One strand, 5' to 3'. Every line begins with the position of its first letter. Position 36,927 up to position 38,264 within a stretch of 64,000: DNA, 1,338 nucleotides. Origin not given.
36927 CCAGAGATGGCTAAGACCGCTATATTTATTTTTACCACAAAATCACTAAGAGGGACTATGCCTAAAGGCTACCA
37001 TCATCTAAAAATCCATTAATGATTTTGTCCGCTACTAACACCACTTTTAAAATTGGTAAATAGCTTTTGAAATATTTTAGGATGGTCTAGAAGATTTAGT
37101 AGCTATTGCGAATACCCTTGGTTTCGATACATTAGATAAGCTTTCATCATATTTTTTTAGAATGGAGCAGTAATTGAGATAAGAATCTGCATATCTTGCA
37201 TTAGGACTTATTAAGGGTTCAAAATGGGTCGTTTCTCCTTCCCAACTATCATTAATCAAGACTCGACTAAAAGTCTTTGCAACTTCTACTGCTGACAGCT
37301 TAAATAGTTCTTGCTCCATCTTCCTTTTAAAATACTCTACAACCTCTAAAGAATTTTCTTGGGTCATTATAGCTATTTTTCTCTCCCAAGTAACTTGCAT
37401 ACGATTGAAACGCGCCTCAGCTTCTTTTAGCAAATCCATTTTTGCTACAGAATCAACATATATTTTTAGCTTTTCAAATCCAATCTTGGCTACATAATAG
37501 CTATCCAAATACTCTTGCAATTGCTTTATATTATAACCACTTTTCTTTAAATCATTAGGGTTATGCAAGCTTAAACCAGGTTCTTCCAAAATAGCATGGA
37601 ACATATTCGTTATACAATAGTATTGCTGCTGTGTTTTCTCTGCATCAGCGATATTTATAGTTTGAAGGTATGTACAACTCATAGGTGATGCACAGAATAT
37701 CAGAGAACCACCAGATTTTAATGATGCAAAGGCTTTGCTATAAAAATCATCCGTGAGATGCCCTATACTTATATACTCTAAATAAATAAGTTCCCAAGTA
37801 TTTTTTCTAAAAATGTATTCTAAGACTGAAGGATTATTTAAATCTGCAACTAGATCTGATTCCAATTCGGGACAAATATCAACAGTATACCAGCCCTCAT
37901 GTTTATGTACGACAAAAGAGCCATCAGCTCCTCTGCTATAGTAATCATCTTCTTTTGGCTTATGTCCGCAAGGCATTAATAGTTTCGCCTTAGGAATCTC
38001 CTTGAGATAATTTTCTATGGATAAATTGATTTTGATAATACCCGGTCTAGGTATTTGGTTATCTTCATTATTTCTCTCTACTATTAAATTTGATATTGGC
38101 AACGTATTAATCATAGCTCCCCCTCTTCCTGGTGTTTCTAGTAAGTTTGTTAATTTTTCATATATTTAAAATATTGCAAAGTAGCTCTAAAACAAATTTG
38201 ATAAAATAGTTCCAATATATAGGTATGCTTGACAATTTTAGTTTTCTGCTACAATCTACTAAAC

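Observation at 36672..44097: Mosaic eukaryote-like effector island between a core GT9 gene and the str-operon terminator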

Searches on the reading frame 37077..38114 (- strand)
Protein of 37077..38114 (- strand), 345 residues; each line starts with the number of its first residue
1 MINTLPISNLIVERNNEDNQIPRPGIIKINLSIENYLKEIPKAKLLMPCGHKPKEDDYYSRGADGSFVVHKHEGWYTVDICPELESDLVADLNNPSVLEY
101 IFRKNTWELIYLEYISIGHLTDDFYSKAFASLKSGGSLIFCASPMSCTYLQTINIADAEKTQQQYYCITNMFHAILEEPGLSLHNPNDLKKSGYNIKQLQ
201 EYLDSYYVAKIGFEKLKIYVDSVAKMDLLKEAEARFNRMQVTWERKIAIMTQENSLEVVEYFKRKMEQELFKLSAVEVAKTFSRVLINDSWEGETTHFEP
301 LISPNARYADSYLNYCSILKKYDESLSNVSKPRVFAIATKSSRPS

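Call 3: search_protein_families(library=pfam, proteins=[window:37077-38114:-], max_evalue=0.1)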
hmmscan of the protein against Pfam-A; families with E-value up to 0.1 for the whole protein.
window:37077-38114:- (345 aa): 0 families

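Call 13: find_homologous_proteins(query=window:37077-38114:-, max_evalue=0.001)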
Query window:37077-38114:- (345 aa): 1 proteins with E <= 0.001 among 1080 candidates.
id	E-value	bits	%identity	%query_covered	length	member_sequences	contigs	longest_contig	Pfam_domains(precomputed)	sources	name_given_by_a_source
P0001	2.0e-230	782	100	100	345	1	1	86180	-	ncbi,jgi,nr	ncbi:MAG: hypothetical protein K0S74_744 [Chlamydiales bacterium]|jgi:hypothetical protein|nr:hypoth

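Call 14: search_solved_structures(query=window:37077-38114:-, max_evalue=1)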
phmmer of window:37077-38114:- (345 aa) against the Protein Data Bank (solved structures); distinct sequences matched with E-value up to 1: 1.
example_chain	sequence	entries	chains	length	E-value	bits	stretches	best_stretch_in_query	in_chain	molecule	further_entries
1vhx_A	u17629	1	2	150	0.22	14.1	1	191-282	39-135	Putative Holliday junction resolvase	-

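Call 27: search_protein_representatives(protein=window:37077-38114:-)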
Query: 345 residues. Proteins with E-value up to 0.001 (for the whole library): 25; up to 1e-10: 10; up to 1e-30: 3. The best 25 are listed.
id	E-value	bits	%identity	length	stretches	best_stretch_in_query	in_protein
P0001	6.3e-231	781.8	100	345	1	1-345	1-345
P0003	2.7e-38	148.6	33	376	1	29-337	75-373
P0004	3.0e-37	145.2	32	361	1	14-340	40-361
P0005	1.6e-21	93.5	29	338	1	28-338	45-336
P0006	4.5e-14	69.0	36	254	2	57-140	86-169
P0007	5.1e-14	68.9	39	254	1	30-128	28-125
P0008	3.9e-13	65.9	40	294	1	22-144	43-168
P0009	4.4e-13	65.8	39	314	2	59-145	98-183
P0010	1.1e-11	61.2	31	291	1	48-228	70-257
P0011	9.5e-11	58.1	39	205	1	29-142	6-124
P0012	1.1e-09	54.6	34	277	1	32-148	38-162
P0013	1.3e-09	54.4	36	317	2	69-162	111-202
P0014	2.7e-08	50.0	37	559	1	29-146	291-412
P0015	3.2e-08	49.8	39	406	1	45-173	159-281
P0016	6.7e-08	48.8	38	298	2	56-153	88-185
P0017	9.7e-07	44.9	32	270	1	29-145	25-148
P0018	1.2e-06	44.6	41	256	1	28-141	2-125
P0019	5.0e-06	42.6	41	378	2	69-141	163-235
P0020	8.5e-06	41.8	33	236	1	31-146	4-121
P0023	3.5e-05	39.8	33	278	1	24-160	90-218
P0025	4.8e-05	39.4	33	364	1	55-142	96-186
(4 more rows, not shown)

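Call 29: search_protein_families(library=pfam, alignment_id=A2, max_evalue=0.1)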
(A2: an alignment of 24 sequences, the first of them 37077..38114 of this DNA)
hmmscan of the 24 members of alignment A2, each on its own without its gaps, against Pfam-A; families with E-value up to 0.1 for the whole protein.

A. member 1, window:37077-38114:- (345 aa): 0 families

B. families by the number of members that match (of 24 scanned): 7 families
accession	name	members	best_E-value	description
PF21771.2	CFAP58_CC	1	0.022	CFAP58 central coiled coil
PF13489.12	Methyltransf_23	1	0.042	Methyltransferase domain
PF14220.11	DUF4329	1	0.047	Domain of unknown function (DUF4329)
PF05007.19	Mannosyl_trans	1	0.058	Mannosyltransferase (PIG-M)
PF14023.12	Bestrophin-like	1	0.069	Bestrophin-like domain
PF01288.25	HPPK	1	0.08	7,8-dihydro-6-hydroxymethylpterin-pyrophosphokinase (HPPK)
PF24239.1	DUF7447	1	0.091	Family of unknown function (DUF7447)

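Call 30: search_solved_structures(query=A2, max_evalue=10)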
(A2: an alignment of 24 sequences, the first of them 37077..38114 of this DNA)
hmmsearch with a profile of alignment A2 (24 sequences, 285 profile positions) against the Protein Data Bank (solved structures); distinct sequences matched with E-value up to 10: 39.
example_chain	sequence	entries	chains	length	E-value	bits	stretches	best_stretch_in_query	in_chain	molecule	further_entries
4krh_A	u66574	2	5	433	1.9e-06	30.9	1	116-207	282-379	Phosphoethanolamine N-methyltransferase 2 | Phospholethanolamine N-methyltransferase 2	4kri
4ine_A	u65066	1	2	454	0.00011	25.2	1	115-207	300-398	Protein PMT-2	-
8k5l_A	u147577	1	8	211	0.00017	24.5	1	139-225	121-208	tRNA (cmo5U34)-methyltransferase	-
4iv8_A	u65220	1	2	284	0.01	18.7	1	115-258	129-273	Phosphoethanolamine N-methyltransferase,putative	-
1wzn_A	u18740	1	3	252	0.021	17.7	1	139-215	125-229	SAM-dependent methyltransferase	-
1iy9_A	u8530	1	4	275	0.028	17.3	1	111-162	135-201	Spermidine synthase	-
4uoe_A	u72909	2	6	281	0.035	16.9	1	134-184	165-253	SPERMIDINE SYNTHASE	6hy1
2pwp_A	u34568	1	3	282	0.035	16.9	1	134-184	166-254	Spermidine synthase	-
2hte_A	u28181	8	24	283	0.035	16.9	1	134-184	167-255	Spermidine synthase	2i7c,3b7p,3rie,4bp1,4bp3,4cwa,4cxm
2pss_A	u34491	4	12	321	0.042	16.7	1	134-183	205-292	Spermidine synthase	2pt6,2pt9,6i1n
5wp5_A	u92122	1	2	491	0.053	16.4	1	119-247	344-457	Phosphomethylethanolamine N-methyltransferase 2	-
9fd3_A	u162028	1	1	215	0.06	16.2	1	139-184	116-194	SAM-dependent methyltransferase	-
1ri1_A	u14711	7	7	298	0.075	15.9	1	144-216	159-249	mRNA CAPPING ENZYME | mRNA cap guanine-N7 methyltransferase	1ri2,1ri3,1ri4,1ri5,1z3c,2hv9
2ld4_A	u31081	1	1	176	0.089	15.6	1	117-185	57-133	Anamorsin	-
9fcu_A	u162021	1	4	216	0.091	15.6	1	139-184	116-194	SAM-dependent methyltransferase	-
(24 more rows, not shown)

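Call 31: predict_structure(protein=window:37077-38114:-)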
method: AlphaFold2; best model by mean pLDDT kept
length: 345 residues; sequences in the alignment: 1
mean_pLDDT: 38.4   pTM: 0.28
mean pLDDT of the five models: 38.4, 36.8, 33.9, 33.8, 28.6
residues with pLDDT >= 90: 0; 70-90: 0; 50-70: 80; < 50: 265
segments of 3 or more residues with pLDDT < 50: 1-85, 103-119, 131-196, 218-229, 273-345
pLDDT, mean of each block of 10 residues (from residue 1): 26 27 28 34 31 42 39 42 48 51 44 44 53 45 33 28 32 25 28 43 53 50 43 56 54 53 53 42 33 24 24 32 28 22 27
secondary structure, 60 per line:
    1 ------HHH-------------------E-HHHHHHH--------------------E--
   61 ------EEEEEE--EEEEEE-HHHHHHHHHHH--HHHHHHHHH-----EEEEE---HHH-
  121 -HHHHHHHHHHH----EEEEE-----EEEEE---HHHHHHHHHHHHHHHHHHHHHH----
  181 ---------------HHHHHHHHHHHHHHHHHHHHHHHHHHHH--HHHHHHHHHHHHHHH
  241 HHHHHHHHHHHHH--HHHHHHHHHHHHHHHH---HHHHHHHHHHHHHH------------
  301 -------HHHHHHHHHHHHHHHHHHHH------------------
elements in order: H31-37 E67-72 E75-80 H82-92 H95-103 E109-113 H122-132 E137-141 E147-151 H155-176 H196-223 H226-253 H256-271 H275-288 H308-327

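Call 33: list_cluster_members(proteins=[P0003, P0004, P0005, P0006, P0007, P0008, P0009, P0010, P0011, P0012])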
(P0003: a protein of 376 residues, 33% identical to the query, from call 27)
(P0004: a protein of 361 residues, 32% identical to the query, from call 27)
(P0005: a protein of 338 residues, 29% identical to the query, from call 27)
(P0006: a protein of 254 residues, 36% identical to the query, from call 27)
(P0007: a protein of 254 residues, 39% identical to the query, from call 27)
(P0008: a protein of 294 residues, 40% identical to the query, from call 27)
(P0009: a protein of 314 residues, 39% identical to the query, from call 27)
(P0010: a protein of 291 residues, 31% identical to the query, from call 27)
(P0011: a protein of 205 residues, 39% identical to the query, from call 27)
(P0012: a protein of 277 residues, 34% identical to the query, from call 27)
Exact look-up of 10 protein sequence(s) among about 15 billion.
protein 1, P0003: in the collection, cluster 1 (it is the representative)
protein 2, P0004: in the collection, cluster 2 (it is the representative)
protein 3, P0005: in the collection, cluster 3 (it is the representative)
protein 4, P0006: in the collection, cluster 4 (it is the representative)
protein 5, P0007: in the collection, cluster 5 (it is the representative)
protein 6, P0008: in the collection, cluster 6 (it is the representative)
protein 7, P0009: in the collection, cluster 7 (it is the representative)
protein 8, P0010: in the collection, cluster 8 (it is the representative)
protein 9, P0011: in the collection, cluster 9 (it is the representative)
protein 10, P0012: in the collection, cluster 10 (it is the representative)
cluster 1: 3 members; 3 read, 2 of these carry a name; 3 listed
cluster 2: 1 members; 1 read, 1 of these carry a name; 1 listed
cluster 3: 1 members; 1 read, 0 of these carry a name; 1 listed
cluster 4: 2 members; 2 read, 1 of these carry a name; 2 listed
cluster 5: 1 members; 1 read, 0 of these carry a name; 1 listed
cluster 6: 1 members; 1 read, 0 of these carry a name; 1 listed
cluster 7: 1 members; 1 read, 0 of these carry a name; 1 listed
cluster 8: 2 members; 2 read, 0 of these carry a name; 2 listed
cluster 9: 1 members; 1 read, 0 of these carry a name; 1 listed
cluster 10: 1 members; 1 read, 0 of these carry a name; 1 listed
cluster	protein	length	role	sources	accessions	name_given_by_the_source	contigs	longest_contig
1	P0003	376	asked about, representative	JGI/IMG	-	hypothetical protein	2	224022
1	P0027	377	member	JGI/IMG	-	hypothetical protein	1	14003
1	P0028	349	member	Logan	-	-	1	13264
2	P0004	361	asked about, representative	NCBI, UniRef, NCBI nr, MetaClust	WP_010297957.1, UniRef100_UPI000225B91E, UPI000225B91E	hypothetical protein [Candidatus Odyssella thessalonicensis] | hypothetical protein n=1 Tax=Candidatus Odyssella thessalonicensis TaxID=84647 ... | status=active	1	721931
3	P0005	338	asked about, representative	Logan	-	-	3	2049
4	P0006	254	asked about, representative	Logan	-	-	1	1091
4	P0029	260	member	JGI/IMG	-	hypothetical protein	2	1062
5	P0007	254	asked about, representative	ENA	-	-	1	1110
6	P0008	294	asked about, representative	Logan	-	-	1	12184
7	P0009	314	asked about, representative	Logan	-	-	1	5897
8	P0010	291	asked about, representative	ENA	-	-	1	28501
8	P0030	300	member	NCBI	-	-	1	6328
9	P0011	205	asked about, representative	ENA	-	-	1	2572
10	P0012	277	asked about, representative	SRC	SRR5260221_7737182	-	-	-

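Call 38: search_protein_families(library=ncbifam, proteins=[window:37077-38114:-], max_evalue=1)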
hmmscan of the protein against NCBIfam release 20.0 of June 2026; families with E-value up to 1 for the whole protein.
window:37077-38114:- (345 aa): 0 families

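Call 41: predict_structure(alignment_id=A2)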
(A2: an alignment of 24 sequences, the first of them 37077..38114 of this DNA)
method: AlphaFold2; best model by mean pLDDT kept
length: 345 residues; sequences in the alignment: 24
mean_pLDDT: 70.1   pTM: 0.69
mean pLDDT of the five models: 70.1, 69.8, 69.2, 68.0, 67.9
residues with pLDDT >= 90: 91; 70-90: 91; 50-70: 77; < 50: 86
segments of 3 or more residues with pLDDT < 50: 1-6, 15-17, 144-167, 181-192, 282-313
pLDDT, mean of each block of 10 residues (from residue 1): 41 48 74 97 95 67 67 94 93 94 98 83 94 96 47 41 49 53 42 61 82 87 54 70 81 83 77 62 45 36 38 65 83 82 79
secondary structure, 60 per line:
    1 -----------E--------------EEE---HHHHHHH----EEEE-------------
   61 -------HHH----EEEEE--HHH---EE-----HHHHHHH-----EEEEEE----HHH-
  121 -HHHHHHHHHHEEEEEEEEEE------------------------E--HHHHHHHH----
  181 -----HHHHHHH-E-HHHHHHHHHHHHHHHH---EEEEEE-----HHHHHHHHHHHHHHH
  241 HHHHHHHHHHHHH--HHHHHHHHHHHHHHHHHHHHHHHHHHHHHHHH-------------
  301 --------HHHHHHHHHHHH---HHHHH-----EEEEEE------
elements in order: E27-29 H33-39 E44-47 E75-79 H95-101 E107-112 H122-131 E132-141 H169-176 H186-192 H196-211 E215-220 H226-253 H256-287 H309-320 H324-328 E334-339

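Call 45: fold_search(model_id=the predicted structure, library=pdb)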
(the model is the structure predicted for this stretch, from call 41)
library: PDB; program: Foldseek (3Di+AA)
matches with E <= 10: 855; with E <= 0.001: 13
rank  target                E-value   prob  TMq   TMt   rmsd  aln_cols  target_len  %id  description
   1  4kri_C                9.4e-06  1.00  0.27  0.23  11.4       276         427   16  Haemonchus contortus Phospholethanolamine N-methyltransferase 2 in complex with phosphomonomethylethanolamine and S-ad (released 2013-09-25)
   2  4kri_A                1.4e-05  1.00  0.27  0.22  11.4       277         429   16  Haemonchus contortus Phospholethanolamine N-methyltransferase 2 in complex with phosphomonomethylethanolamine and S-ad (released 2013-09-25)
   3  4krh_A                1.8e-05  1.00  0.27  0.22  15.0       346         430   13  SeMet Haemonchus contortus Phosphoethanolamine N-methyltransferase 2 in complex with S-adenosyl-L-methionine (released 2013-09-25)
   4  4kri_B                4.4e-05  1.00  0.27  0.23  11.4       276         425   15  Haemonchus contortus Phospholethanolamine N-methyltransferase 2 in complex with phosphomonomethylethanolamine and S-ad (released 2013-09-25)
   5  4ine_B                5.0e-05  1.00  0.27  0.23  11.9       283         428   13  Crystal structure of N-methyl transferase (PMT-2) from Caenorhabditis elegant complexed with S-adenosyl homocysteine a (released 2014-01-15)
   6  4mwz_A                5.3e-05  1.00  0.25  0.31  12.0       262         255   16  Crystal structure of N-methyl transferase from Plasmodium vivax complexed with S-adenosyl methionine, phosphate and am (released 2014-10-01)
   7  4ine_A                7.6e-05  1.00  0.25  0.21  12.4       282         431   12  Crystal structure of N-methyl transferase (PMT-2) from Caenorhabditis elegant complexed with S-adenosyl homocysteine a (released 2014-01-15)
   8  4iv0_A                9.6e-05  1.00  0.25  0.30  12.4       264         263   16  Crystal structure of N-methyl transferase from Plasmodium vivax complexed with S-adenosyl methionine and phosphate (released 2014-02-19)
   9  5wp4                  1.7e-04  0.99  0.25  0.19  14.4       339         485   14  Arabidopsis thaliana phosphoethanolamine N-methyltransferase 1 (AtPMT1, XIOPTL) in complex with SAH and phosphocholine (released 2017-11-15)
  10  5wp5_B                1.8e-04  1.00  0.26  0.20  11.7       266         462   13  Arabidopsis thaliana phosphoethanolamine N-methyltransferase 2 (AtPMT2) in complex with SAH (released 2017-11-15)
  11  3mgg_A                2.2e-04  0.94  0.23  0.30  17.2       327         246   10  Crystal Structure of Methyl Transferase from Methanosarcina mazei (released 2010-04-21)
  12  5wp5_A                6.8e-04  0.99  0.25  0.19  12.0       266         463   14  Arabidopsis thaliana phosphoethanolamine N-methyltransferase 2 (AtPMT2) in complex with SAH (released 2017-11-15)
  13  5w7m                  9.8e-04  0.98  0.27  0.33  14.8       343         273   12  Crystal structure of RoqN (released 2018-06-27)
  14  3g5l_A                1.1e-03  0.95  0.20  0.30  13.7       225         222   15  Crystal structure of putative S-adenosylmethionine dependent methyltransferase from Listeria monocytogenes (released 2009-02-17)
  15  5gm2_B                1.2e-03  0.97  0.23  0.27  12.5       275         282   13  Crystal structure of methyltransferase TleD complexed with SAH and teleocidin A1 (released 2016-09-28)
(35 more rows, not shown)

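Call 54: list_cluster_members(proteins=[P0013, P0014, P0015, P0016, P0017, P0018, P0019, P0020, P0023, P0025])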
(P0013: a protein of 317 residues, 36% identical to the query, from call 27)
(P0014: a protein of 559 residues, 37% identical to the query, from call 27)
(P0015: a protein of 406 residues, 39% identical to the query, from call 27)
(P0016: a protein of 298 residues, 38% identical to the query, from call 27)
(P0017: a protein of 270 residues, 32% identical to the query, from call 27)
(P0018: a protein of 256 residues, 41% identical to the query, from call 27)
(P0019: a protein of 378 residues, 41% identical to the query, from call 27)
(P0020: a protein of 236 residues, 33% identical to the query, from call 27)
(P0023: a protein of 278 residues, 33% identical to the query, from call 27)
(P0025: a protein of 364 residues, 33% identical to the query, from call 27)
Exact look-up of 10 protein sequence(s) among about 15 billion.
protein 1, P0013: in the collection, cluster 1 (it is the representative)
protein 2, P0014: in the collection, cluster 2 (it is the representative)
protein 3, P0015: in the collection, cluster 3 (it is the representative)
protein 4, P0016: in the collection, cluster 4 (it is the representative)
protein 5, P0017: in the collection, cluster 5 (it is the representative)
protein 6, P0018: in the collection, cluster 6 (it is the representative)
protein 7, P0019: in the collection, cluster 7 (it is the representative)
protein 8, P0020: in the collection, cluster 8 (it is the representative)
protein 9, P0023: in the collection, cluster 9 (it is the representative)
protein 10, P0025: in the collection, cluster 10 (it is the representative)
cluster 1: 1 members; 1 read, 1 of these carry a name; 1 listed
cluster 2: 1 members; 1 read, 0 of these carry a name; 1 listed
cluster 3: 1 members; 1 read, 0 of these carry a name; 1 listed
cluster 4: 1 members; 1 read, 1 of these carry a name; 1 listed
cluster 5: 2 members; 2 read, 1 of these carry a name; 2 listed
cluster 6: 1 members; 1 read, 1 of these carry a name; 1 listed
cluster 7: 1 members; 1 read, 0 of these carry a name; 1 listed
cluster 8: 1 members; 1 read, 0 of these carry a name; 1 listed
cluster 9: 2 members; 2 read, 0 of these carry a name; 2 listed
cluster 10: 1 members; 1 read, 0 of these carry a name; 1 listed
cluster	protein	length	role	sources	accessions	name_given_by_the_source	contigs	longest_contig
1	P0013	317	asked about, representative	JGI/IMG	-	hypothetical protein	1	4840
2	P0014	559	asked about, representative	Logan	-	-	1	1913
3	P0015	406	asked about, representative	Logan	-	-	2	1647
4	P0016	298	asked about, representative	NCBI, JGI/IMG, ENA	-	hypothetical protein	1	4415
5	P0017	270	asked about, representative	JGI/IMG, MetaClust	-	\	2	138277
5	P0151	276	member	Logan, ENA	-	-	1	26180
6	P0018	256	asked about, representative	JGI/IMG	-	SAM-dependent methyltransferase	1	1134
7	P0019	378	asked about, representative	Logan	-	-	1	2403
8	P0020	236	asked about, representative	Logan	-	-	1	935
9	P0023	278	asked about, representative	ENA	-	-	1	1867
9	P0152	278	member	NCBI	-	-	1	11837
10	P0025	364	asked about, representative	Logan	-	-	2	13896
